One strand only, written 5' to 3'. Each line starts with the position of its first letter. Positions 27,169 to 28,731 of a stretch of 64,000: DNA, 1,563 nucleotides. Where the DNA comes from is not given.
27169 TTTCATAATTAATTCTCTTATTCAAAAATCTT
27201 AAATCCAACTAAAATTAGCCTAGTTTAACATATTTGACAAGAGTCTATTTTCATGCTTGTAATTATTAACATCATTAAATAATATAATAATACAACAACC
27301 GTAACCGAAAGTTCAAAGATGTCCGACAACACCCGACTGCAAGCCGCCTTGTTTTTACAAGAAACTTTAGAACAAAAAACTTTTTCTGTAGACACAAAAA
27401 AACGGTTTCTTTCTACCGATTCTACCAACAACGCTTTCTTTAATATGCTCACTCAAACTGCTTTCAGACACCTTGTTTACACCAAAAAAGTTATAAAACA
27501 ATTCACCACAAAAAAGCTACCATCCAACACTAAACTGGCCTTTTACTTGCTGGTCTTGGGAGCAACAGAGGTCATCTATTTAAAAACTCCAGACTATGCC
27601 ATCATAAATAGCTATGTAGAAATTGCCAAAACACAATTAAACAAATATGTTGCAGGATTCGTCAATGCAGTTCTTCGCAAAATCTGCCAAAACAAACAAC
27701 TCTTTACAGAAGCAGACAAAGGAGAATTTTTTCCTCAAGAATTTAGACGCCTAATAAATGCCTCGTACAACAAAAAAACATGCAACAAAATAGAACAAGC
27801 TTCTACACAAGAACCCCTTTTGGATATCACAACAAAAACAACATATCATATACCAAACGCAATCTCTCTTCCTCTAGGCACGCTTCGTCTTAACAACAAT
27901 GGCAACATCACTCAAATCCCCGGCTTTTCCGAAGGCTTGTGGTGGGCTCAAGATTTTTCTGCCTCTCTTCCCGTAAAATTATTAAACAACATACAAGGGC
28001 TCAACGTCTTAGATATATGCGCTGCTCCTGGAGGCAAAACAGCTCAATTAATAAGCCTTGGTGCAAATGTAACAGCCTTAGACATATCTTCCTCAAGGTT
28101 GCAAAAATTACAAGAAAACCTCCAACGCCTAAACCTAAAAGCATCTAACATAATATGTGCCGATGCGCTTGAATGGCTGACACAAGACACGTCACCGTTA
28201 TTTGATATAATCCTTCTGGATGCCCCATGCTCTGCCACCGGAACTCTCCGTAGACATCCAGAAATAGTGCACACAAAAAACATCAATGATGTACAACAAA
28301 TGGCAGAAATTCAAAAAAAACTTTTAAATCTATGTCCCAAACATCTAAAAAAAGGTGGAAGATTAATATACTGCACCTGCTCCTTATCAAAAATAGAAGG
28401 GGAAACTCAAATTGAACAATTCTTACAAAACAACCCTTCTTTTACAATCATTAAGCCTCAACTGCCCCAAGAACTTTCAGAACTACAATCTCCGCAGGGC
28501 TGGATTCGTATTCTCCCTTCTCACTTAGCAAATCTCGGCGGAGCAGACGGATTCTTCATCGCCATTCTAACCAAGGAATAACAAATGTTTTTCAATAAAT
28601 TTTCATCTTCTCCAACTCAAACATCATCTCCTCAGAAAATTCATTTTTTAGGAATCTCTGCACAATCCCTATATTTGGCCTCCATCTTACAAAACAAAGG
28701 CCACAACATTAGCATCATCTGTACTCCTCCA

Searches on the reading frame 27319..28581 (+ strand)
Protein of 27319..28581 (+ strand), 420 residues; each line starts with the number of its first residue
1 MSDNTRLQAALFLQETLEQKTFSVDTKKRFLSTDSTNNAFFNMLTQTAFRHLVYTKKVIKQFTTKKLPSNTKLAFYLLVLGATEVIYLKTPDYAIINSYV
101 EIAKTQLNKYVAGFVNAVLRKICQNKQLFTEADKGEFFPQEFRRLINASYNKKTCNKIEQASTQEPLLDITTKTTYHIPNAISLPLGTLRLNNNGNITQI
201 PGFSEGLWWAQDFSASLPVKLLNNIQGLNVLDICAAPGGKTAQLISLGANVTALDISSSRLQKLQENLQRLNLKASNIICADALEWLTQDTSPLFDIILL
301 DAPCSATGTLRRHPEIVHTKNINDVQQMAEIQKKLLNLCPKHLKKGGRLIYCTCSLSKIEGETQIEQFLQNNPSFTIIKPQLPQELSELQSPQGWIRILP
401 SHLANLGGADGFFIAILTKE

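Call 35: search_protein_families(library=ncbifam, max_evalue=1e-15, proteins=[window:27319-28581:+])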
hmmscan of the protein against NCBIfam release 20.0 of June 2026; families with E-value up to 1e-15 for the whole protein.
window:27319-28581:+ (420 aa): 9 families
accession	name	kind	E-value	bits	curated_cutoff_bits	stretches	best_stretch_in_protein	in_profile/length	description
NF008149.0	PRK10901.1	equivalog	2.1e-79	267.5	375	1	4-420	10-433/434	16S rRNA (cytosine(967)-C(5))-methyltransferase RsmB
TIGR00563.1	rsmB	equivalog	7.8e-72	242.7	269.05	1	35-419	33-435/437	16S rRNA (cytosine(967)-C(5))-methyltransferase RsmB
NF011494.0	PRK14902.1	equivalog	4.1e-71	240.1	319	1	2-419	2-442/444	16S rRNA (cytosine(967)-C(5))-methyltransferase RsmB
NF011493.0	PRK14901.1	equivalog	1.8e-69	234.7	540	1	15-419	14-445/447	16S rRNA (cytosine(967)-C(5))-methyltransferase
NF011495.0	PRK14903.1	equivalog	4.5e-45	154.3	503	1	1-378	1-391/431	16S rRNA (cytosine(967)-C(5))-methyltransferase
TIGR00446.1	nop2p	subfamily_domain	3.6e-41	141.2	210.45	1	194-419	39-264/264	NOL1/NOP2/sun family putative RNA methylase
NF008898.0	PRK11933.1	equivalog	1.2e-32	113.1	588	1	205-419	94-310/480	16S rRNA (cytosine(1407)-C(5))-methyltransferase RsmF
NF041567.1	mtaseRsmF_Thermus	equivalog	1.7e-28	99.4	690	1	201-382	67-249/443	16S rRNA (cytosine(1407)-C(5))-methyltransferase RsmF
NF040814.1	tRNA_cyt_mtase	equivalog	2.4e-25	89.2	550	1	194-371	73-251/305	tRNA (cytosine(49)-C(5))-methyltransferase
